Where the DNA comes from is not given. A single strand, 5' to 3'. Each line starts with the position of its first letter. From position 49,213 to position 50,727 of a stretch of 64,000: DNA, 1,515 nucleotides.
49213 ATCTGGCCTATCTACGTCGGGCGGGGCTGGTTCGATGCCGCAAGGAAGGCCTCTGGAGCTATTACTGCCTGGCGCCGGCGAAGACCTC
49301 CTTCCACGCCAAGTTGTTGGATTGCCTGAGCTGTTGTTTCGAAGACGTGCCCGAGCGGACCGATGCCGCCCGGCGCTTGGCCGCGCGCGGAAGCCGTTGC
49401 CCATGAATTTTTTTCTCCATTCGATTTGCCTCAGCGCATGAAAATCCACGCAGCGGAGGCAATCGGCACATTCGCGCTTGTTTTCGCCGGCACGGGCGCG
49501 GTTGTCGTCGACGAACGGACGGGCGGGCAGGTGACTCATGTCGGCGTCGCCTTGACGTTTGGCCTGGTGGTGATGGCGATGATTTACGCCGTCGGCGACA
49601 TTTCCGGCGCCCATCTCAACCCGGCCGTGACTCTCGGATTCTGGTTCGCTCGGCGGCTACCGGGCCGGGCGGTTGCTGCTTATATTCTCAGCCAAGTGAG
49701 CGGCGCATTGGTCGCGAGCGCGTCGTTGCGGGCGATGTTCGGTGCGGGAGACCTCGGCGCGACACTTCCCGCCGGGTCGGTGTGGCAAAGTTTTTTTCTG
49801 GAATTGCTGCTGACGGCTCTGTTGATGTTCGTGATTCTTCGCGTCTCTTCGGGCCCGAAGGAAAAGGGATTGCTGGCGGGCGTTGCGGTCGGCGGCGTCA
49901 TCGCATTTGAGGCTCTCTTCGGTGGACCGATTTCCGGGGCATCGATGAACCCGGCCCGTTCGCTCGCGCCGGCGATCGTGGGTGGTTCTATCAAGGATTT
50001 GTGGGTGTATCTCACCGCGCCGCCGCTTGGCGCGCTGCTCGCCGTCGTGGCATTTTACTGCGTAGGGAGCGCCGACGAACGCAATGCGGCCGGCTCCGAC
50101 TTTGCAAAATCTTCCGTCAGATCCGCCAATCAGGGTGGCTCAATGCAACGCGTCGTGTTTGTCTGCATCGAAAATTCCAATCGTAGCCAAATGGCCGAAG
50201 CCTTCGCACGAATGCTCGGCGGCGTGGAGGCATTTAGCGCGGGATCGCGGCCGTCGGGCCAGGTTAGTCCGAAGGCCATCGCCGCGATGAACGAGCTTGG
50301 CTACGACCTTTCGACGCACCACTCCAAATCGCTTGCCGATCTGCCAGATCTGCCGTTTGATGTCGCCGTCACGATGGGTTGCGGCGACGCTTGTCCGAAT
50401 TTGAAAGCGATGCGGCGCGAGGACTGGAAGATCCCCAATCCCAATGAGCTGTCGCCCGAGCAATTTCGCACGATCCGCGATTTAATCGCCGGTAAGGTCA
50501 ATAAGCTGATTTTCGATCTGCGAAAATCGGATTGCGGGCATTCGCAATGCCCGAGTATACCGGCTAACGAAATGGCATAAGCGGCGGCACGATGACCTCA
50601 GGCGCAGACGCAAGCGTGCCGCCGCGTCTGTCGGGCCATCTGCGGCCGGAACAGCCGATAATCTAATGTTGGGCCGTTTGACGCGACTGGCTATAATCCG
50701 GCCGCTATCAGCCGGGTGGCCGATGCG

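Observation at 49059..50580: arsR-regulated aquaglyceroporin::ArsC channel-enzyme fusion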

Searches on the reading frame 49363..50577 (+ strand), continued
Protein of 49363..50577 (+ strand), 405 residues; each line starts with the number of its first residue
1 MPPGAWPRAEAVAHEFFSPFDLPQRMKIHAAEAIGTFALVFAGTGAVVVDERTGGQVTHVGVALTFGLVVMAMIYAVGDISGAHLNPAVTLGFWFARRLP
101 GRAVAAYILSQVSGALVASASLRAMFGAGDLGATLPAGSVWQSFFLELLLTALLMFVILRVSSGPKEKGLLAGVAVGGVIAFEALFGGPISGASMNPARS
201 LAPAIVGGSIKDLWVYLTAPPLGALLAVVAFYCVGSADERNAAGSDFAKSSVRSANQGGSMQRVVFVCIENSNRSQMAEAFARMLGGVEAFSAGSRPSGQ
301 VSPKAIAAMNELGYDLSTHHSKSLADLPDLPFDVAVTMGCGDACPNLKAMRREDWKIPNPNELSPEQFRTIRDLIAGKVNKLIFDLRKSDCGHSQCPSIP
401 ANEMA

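Call 69: search_protein_families(library=pfam, proteins=[L082:2569-3462:+, L082:3466-3936:+, L082:4448-6133:+, L082:6157-7314:+, L062:3120-3995:+, L062:2029-2736:+, L049:2363-3391:+, L049:3366-4046:+, L051:2231-3634:+, L013:5159-6214:+], max_evalue=0.00001)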
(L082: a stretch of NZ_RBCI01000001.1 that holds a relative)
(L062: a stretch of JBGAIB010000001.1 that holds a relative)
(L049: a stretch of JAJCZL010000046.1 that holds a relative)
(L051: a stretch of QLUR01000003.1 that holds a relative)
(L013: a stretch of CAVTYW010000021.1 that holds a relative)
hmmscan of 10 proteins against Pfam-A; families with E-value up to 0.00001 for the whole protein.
L082:2569-3462:+ (298 aa): 10 families
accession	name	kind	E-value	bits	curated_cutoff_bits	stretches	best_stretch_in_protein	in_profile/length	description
PF13847.12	Methyltransf_31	-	1.8e-44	151.4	27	1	95-241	2-145/145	Methyltransferase domain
PF13649.12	Methyltransf_25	-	1.1e-24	87.3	27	1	100-196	1-97/97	Methyltransferase domain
PF08241.18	Methyltransf_11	-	2.2e-23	83.1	21.2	1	101-199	1-94/95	Methyltransferase domain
PF01209.24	Ubie_methyltran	-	3.2e-19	69.7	20.1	1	94-222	45-171/233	ubiE/COQ5 methyltransferase family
PF13489.12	Methyltransf_23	-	2.3e-16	60.4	27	1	92-246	18-163/164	Methyltransferase domain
PF08242.18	Methyltransf_12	-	3e-15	57.2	30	1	101-198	1-98/98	Methyltransferase domain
PF01135.25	PCMT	-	4.2e-13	50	20.3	1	89-156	66-133/210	Protein-L-isoaspartate(D-aspartate) O-methyltransferase (PCMT)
PF06325.19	PrmA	-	3.7e-08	33.6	22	1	94-206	159-264/296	Ribosomal protein L11 methyltransferase (PrmA)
PF13679.12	Methyltransf_32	-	1.4e-06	28.8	27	1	93-161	22-94/143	Methyltransferase domain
PF05175.20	MTS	-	8.7e-06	25.9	23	0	96-173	31-106/170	Methyltransferase small domain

L082:3466-3936:+ (157 aa): 3 families
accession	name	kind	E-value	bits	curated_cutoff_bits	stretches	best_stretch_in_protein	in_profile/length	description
PF00583.31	Acetyltransf_1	-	2.7e-11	44.2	20.7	1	47-123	33-116/116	Acetyltransferase (GNAT) family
PF13508.13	Acetyltransf_7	-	2.7e-10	40.9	27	1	51-123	7-82/84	Acetyltransferase (GNAT) domain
PF13673.13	Acetyltransf_10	-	6.1e-06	26.7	23.6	1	44-130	28-114/128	Acetyltransferase (GNAT) domain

L082:4448-6133:+ (562 aa): 1 family
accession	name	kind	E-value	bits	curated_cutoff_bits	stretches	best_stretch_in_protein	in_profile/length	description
PF13231.12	PMT_2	-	1e-16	62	26.1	1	77-237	1-159/160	Dolichyl-phosphate-mannose-protein mannosyltransferase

L082:6157-7314:+ (386 aa): 1 family
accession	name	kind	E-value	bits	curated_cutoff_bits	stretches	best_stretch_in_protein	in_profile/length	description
PF01979.26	Amidohydro_1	-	7.6e-21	75.2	25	1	73-377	2-320/345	Amidohydrolase family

L062:3120-3995:+ (292 aa): 10 families
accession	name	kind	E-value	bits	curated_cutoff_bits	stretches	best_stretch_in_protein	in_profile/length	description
PF13847.12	Methyltransf_31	-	4.4e-45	153.4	27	1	87-234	1-145/145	Methyltransferase domain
PF13649.12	Methyltransf_25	-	1.2e-22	80.9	27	1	93-189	1-97/97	Methyltransferase domain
PF08241.18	Methyltransf_11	-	5.4e-22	78.7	21.2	1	95-192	2-94/95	Methyltransferase domain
PF01209.24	Ubie_methyltran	-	3.9e-17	62.8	20.1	1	86-194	44-152/233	ubiE/COQ5 methyltransferase family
PF13489.12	Methyltransf_23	-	5.9e-15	55.8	27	1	82-239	15-163/164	Methyltransferase domain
PF08242.18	Methyltransf_12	-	3.8e-14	53.6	30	1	94-191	1-98/98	Methyltransferase domain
PF01135.25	PCMT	-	7.7e-09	36.1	20.3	1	82-149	66-133/210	Protein-L-isoaspartate(D-aspartate) O-methyltransferase (PCMT)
PF06325.19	PrmA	-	1.1e-07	32.1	22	1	87-196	159-261/296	Ribosomal protein L11 methyltransferase (PrmA)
PF13679.12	Methyltransf_32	-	2.4e-07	31.2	27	1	88-155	24-95/143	Methyltransferase domain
PF01728.25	FtsJ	-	5.6e-06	26.8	24.1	0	84-164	16-97/181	FtsJ-like methyltransferase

L062:2029-2736:+ (236 aa): 1 family
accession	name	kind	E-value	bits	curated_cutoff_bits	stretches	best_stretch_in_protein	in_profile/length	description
PF20108.4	DUF6498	-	4e-30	105.1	23.7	1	28-211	5-192/207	Family of unknown function (DUF6498)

L049:2363-3391:+ (343 aa): 1 family
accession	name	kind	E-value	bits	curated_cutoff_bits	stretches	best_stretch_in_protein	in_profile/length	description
PF04087.19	DUF389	-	4.8e-32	111.3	23.9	1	156-291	1-137/137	Domain of unknown function (DUF389)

L049:3366-4046:+ (227 aa): 1 family
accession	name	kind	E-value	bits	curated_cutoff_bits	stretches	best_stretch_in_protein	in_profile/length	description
PF00484.24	Pro_CA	-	2e-35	122.8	25.7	1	62-216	1-156/156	Carbonic anhydrase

L051:2231-3634:+ (468 aa): 3 families
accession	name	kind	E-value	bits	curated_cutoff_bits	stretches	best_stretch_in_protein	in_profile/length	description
PF04055.27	Radical_SAM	-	3.4e-14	53.8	29.5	1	44-212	2-165/166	Radical SAM superfamily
PF17820.7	PDZ_6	-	2.2e-09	37.3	27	1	275-318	2-45/54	PDZ domain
PF04459.17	DUF512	-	7.9e-08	32.3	25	1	381-466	111-198/202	Protein of unknown function (DUF512)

L013:5159-6214:+ (352 aa): 3 families
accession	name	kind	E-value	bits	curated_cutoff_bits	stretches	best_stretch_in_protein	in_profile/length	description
PF12849.12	PBP_like_2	-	1.2e-41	143.7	27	1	33-304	5-250/267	PBP superfamily domain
PF01547.30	SBP_bac_1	-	8.8e-14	52.6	26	1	52-295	10-280/307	Bacterial extracellular solute-binding protein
PF12727.12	PBP_like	-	1.7e-06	27.8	27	1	57-244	2-162/193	PBP superfamily domain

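Call 71: search_dna_similar(query=window:49438-50577:+, collection=plasmids, mode=protein, max_rows=25, max_evalue=1e-10)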
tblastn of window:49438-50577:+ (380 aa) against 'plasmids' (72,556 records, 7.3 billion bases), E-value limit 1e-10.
Records with a match: 460; places in all: 545; records where one place covers at least 80% of the query: 2.
Best place of each record, by identity: <60% 460.
By first word of the organism name: Klebsiella 84; Rhodococcus 46; Rhizobium 45; Streptomyces 40; Bacillus 24; Shigella 21; Raoultella 15; Mycobacterium 12; Escherichia 11; Deinococcus 10; and 76 more.
By predicted mobility (MOB-suite, as given by PLSDB): non-mobilizable 203; conjugative 183; mobilizable 74.
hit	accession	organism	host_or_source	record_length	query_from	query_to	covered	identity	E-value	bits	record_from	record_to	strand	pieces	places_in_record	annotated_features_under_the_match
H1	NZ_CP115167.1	Deinococcus aquaticus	Freshwater stream system, activated ...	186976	6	362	82%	46.3%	6e-27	196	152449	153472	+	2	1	aquaporin | arsenate reductase ArsC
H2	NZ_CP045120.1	Rubrobacter tropicus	single pure culture,marine sediment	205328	1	355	81%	45.2%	9e-32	207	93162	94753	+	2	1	MIP family channel protein | arsenate reductase ArsC (x2)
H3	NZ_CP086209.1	Priestia sp. J2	single cell,Peanut field soil,Peanut ...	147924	6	191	49%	56.7%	2e-44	171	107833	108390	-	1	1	aquaporin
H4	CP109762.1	Priestia megaterium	potato,mixed culture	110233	6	191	49%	56.7%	3e-44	171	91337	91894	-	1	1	aquaporin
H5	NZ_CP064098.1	Priestia aryabhattai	cell culture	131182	6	191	49%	56.1%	3e-45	174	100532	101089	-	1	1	aquaporin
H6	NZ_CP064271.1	Priestia megaterium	cell culture,Zoo anteater area soil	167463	6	191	49%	56.1%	3e-45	174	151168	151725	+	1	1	aquaporin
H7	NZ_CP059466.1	Priestia megaterium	Prokaryotes,soil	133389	6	191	49%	56.1%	1e-44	172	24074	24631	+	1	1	aquaporin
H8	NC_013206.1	Alicyclobacillus acidocaldarius subsp. acidocaldarius DSM ...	-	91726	6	191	49%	55.6%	6e-40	158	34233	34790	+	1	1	none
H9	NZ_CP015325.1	Priestia filamentosa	plant,Cell culture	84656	6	191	49%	54.5%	6e-45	172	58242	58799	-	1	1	MIP family channel protein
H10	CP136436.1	Priestia filamentosa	Leaves of Cigar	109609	6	191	49%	54.5%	6e-45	172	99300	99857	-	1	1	MIP family channel protein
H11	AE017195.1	Bacillus cereus ATCC 10987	-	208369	6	191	49%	54.5%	1e-42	166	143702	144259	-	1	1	MIP family channel protein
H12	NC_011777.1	Bacillus cereus AH820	-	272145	6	191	49%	54.5%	1e-42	166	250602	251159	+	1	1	MIP family channel protein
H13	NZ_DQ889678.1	Bacillus cereus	-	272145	6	191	49%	54.5%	1e-42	166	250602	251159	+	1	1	MIP family channel protein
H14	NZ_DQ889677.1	Bacillus cereus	-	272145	6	191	49%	54.5%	1e-42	166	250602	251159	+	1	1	MIP family channel protein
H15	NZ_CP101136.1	Bacillus paranthracis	single cell,soil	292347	6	191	49%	54.5%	1e-42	166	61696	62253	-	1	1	MIP family channel protein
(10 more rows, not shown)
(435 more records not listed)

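Call 72: get_annotated_region(hit=H1, flank=4000)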
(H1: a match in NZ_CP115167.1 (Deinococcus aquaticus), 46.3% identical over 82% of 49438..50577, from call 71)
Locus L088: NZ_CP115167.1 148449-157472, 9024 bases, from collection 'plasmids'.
description: Deinococcus aquaticus strain PB-314 plasmid pDATS02, complete sequence
organism: Deinococcus aquaticus (NCBI taxid 328692)
taxonomy: Bacteria; Deinococcota; Deinococci; Deinococcales; Deinococcaceae; Deinococcus; Deinococcus aquaticus
host: -; source: Freshwater stream system, activated sludge; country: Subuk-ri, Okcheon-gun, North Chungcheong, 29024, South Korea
typing (MOB-suite, as given by PLSDB): non-mobilizable
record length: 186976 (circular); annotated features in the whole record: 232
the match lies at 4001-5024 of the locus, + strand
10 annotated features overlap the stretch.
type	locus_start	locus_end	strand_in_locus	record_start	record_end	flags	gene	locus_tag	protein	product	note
CDS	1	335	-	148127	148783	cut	-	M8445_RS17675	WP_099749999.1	recombinase family protein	GO:0006310 - DNA recombination [Evidence IEA]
CDS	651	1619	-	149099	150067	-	-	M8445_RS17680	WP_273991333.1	GGDEF domain-containing protein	-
CDS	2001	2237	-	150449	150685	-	-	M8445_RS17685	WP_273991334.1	hypothetical protein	-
CDS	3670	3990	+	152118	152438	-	-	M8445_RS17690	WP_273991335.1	metalloregulator ArsR/SmtB family transcription factor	GO:0006355 - regulation of DNA-templated transcription [Evidence IEA]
CDS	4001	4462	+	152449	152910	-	-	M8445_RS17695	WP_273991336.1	arsenate reductase ArsC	-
CDS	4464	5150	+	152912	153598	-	-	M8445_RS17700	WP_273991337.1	aquaporin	GO:0055085 - transmembrane transport [Evidence IEA]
CDS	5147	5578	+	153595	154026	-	-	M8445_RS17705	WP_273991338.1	arsenate reductase ArsC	-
CDS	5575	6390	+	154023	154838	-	-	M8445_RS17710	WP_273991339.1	metallophosphoesterase family protein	-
CDS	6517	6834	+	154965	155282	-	-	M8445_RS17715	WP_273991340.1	DUF6428 family protein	-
CDS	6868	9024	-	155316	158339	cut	-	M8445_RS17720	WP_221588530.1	Tn3 family transposase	-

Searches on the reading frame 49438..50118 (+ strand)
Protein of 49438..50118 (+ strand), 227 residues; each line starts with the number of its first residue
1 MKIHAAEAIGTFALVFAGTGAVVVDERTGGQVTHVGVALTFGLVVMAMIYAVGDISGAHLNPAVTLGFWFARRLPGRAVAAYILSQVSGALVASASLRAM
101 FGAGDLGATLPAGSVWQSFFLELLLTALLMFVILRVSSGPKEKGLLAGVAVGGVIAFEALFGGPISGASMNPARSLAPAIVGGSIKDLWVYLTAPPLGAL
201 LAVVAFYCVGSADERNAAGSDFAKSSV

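Call 15: search_solved_structures(query=window:49438-50118:+, max_evalue=0.00001, show_alignments=2)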
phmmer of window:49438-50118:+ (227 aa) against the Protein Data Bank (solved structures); distinct sequences matched with E-value up to 0.00001: 64 (the best 60 are shown).
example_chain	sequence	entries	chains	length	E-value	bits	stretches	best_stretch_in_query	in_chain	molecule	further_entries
7cjs_A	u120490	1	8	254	1.4e-41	146.1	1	5-208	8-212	Aquaporin NIP2-1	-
7nl4_A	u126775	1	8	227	2.4e-41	145.4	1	5-203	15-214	Aquaporin NIP2-1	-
2evu_A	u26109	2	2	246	2.8e-26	96.1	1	6-207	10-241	Aquaporin aqpM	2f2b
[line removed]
2o9d_A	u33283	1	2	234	6.4e-24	88.4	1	5-204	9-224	Aquaporin Z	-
2o9e_A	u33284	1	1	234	6.4e-24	88.4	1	5-204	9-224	Aquaporin Z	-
1rc2_B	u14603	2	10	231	8.1e-24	88.1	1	5-203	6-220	Aquaporin Z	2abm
8h1d_A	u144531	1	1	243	9.5e-24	87.9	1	5-204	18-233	Aquaporin Z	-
8uy6_A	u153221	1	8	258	1.1e-23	87.7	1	5-205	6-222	Aquaporin Z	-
2o9f_A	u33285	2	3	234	1.2e-23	87.5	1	5-204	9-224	Aquaporin Z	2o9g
3nka_A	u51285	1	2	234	2.6e-23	86.4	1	5-203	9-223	Aquaporin Z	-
3nk5_A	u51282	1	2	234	5.2e-23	85.5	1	5-203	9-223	Aquaporin Z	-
3nkc_A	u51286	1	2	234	1.2e-22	84.3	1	5-203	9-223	Aquaporin Z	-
1sor_A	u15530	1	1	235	2.5e-22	83.2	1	6-204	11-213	Aquaporin-0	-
3m9i_A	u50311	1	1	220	2.8e-22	83.1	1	6-203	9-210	Lens fiber major intrinsic protein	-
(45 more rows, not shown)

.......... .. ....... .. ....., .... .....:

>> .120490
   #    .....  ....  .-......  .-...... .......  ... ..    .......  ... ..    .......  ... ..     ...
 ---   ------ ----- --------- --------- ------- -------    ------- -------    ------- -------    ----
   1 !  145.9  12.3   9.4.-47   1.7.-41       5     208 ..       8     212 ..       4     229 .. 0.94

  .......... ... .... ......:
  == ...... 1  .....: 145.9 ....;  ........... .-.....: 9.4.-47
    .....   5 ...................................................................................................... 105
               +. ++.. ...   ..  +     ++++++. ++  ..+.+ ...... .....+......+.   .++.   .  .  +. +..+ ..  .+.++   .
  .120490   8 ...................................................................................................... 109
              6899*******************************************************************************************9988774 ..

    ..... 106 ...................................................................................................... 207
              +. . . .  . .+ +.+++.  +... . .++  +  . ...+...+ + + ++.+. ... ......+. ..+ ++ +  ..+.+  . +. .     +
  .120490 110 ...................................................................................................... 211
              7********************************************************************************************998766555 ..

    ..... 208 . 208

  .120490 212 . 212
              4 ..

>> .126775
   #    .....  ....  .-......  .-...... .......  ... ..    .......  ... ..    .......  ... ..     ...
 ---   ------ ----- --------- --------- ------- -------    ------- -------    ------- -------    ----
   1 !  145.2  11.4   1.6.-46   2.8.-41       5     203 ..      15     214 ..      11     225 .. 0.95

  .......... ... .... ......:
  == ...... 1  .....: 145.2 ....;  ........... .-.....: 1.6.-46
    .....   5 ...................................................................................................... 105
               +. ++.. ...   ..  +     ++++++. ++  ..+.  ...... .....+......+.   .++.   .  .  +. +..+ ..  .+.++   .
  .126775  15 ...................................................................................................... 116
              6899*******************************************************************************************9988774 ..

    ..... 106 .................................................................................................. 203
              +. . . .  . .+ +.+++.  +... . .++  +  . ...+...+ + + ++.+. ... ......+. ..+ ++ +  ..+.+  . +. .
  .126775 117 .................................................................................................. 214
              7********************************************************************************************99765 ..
